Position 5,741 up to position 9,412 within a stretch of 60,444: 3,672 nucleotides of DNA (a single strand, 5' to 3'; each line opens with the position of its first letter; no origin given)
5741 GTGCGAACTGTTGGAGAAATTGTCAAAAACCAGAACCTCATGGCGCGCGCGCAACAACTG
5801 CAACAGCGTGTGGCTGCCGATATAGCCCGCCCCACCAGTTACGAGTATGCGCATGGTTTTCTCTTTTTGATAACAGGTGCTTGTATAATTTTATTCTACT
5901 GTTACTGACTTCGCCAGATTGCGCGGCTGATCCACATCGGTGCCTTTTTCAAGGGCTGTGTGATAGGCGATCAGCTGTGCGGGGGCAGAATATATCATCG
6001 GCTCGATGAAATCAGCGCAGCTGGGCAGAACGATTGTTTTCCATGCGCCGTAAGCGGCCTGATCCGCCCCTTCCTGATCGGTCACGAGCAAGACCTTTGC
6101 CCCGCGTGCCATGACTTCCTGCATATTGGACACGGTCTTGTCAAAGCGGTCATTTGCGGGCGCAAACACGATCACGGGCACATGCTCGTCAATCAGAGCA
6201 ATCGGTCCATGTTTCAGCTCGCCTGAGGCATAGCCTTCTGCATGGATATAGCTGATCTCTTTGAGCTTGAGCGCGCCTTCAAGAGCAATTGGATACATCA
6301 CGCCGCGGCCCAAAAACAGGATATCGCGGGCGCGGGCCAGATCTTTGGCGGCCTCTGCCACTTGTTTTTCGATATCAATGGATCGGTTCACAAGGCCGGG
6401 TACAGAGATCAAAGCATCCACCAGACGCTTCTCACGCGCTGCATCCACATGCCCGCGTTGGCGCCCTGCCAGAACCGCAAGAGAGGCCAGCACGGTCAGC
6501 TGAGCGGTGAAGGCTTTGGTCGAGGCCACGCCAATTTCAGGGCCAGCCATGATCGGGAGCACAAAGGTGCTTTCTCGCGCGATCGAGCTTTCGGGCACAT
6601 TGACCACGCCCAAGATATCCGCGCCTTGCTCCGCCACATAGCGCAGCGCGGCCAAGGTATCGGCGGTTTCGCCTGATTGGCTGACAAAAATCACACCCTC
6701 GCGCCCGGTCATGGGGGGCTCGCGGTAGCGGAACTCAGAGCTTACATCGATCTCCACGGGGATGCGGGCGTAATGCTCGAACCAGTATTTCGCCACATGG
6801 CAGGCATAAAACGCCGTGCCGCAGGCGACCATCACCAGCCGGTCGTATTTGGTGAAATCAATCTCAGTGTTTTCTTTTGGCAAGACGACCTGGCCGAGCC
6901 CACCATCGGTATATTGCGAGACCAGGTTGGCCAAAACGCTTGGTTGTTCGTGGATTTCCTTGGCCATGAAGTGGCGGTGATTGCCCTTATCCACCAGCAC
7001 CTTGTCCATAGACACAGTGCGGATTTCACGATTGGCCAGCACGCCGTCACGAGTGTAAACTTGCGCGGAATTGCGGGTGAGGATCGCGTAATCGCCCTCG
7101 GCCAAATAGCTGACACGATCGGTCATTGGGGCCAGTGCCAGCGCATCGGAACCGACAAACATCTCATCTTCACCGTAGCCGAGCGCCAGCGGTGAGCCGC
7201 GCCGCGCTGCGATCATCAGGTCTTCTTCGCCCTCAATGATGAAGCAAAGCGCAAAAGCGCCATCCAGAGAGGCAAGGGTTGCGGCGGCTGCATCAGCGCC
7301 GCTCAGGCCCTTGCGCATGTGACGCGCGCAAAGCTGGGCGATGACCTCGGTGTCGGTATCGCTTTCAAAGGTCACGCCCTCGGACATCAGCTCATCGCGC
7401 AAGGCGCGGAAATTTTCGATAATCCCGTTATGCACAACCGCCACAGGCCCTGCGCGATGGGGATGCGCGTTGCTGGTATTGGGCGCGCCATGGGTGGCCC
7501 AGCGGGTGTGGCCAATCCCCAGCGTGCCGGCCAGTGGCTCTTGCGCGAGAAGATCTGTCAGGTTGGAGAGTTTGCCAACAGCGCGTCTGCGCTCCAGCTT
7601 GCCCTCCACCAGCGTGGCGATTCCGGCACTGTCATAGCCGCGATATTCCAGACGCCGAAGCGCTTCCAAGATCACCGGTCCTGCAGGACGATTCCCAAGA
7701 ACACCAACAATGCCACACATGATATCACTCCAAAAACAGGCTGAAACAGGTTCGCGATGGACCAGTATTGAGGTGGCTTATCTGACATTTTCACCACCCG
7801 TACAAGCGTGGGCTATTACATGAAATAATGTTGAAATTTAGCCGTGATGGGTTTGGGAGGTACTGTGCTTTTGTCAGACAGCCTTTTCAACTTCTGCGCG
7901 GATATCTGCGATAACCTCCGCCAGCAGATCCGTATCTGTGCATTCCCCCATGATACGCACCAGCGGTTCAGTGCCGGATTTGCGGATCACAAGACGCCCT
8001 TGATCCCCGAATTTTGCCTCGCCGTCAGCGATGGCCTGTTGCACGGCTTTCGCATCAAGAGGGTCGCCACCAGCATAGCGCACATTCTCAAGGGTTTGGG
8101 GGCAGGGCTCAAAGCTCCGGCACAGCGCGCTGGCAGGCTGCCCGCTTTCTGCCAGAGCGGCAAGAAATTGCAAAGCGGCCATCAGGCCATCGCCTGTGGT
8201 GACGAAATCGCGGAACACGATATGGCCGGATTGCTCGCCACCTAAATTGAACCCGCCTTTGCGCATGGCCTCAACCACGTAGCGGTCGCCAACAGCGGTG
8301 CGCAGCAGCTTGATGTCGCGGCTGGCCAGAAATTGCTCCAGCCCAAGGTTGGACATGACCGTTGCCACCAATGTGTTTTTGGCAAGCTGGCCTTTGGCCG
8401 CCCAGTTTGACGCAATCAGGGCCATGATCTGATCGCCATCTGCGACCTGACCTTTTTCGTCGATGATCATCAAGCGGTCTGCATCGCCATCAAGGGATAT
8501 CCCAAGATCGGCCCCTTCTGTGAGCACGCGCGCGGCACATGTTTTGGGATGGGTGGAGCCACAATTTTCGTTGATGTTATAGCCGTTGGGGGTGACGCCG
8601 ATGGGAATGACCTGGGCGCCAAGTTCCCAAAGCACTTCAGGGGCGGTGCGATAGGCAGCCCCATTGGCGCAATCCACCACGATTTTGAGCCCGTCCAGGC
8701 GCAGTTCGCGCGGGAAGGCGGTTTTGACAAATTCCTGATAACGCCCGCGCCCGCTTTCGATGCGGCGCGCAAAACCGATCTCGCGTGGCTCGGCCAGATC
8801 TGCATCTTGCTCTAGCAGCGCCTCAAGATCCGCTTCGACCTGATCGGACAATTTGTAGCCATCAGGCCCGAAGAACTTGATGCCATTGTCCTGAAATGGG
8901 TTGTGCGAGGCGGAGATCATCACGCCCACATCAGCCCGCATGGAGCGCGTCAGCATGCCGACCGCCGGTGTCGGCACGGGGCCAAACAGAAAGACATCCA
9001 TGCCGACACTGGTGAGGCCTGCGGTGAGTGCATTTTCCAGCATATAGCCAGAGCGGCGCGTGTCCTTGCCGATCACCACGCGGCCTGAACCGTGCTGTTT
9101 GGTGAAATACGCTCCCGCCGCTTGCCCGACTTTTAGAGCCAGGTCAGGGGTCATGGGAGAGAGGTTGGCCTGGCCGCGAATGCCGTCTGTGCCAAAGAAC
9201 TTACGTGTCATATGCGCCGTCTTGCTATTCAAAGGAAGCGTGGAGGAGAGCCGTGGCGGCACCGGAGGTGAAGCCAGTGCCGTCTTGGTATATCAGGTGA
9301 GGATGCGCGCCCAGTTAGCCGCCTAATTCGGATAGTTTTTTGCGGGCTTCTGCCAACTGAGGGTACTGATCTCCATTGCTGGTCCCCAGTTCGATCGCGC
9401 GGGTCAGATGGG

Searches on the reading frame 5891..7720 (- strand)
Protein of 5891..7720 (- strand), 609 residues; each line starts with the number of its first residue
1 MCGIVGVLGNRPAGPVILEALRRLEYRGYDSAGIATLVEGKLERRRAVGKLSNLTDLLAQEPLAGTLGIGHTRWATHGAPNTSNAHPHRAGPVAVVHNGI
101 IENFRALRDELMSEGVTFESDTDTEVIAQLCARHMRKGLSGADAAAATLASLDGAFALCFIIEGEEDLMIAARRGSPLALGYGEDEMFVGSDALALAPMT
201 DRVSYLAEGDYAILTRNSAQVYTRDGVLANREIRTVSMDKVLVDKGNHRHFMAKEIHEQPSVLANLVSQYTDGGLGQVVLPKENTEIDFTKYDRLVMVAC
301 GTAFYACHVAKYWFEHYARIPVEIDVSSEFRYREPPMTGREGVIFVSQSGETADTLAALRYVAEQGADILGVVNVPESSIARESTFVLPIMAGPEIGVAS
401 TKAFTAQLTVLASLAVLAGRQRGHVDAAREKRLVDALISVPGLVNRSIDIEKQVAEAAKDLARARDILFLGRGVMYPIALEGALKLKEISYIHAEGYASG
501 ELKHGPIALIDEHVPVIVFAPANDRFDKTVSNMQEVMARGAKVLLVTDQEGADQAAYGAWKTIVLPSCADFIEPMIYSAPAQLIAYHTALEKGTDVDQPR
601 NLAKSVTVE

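Call 59: search_protein_families(library=pfam, proteins=[window:5891-7720:-], max_evalue=0.0001)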
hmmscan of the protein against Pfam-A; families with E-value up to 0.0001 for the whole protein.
window:5891-7720:- (609 aa): 3 families
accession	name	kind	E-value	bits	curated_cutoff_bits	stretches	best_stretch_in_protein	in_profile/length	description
PF01380.27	SIS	-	2.2e-52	176.8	25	2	290-416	3-130/131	SIS domain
PF13522.11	GATase_6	-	9.2e-22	77.9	27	1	65-191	10-129/130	Glutamine amidotransferase domain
PF13537.11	GATase_7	-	6.6e-14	52.4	25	1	90-196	21-121/123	Glutamine amidotransferase domain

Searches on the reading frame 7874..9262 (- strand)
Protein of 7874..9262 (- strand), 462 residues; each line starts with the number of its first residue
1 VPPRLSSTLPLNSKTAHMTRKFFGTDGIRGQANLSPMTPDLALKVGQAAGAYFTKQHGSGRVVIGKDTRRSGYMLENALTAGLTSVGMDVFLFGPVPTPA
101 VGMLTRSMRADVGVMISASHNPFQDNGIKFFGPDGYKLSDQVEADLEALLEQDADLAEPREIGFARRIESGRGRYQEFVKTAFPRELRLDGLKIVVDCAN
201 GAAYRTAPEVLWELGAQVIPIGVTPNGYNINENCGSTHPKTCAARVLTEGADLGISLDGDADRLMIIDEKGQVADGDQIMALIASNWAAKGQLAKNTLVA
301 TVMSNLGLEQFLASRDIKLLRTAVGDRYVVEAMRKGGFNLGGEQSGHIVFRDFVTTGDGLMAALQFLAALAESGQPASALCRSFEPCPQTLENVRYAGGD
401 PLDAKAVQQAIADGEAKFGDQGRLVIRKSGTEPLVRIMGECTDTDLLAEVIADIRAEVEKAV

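Call 59: search_protein_families(library=pfam, proteins=[window:7874-9262:-], max_evalue=0.0001)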
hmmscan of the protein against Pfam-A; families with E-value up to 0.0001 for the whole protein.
window:7874-9262:- (462 aa): 4 families
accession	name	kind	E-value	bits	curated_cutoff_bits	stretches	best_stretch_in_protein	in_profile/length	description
PF02878.22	PGM_PMM_I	-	3.2e-47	160.1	22.5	1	21-153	2-134/138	Phosphoglucomutase/phosphomannomutase, alpha/beta/alpha domain I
PF02880.22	PGM_PMM_III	-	3e-39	134.1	20.7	1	275-383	1-110/115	Phosphoglucomutase/phosphomannomutase, alpha/beta/alpha domain III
PF02879.22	PGM_PMM_II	-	2.4e-16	60.6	29.3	1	175-271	3-103/103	Phosphoglucomutase/phosphomannomutase, alpha/beta/alpha domain II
PF00408.26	PGM_PMM_IV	-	7.1e-14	52.1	23.1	1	393-456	3-67/68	Phosphoglucomutase/phosphomannomutase, C-terminal domain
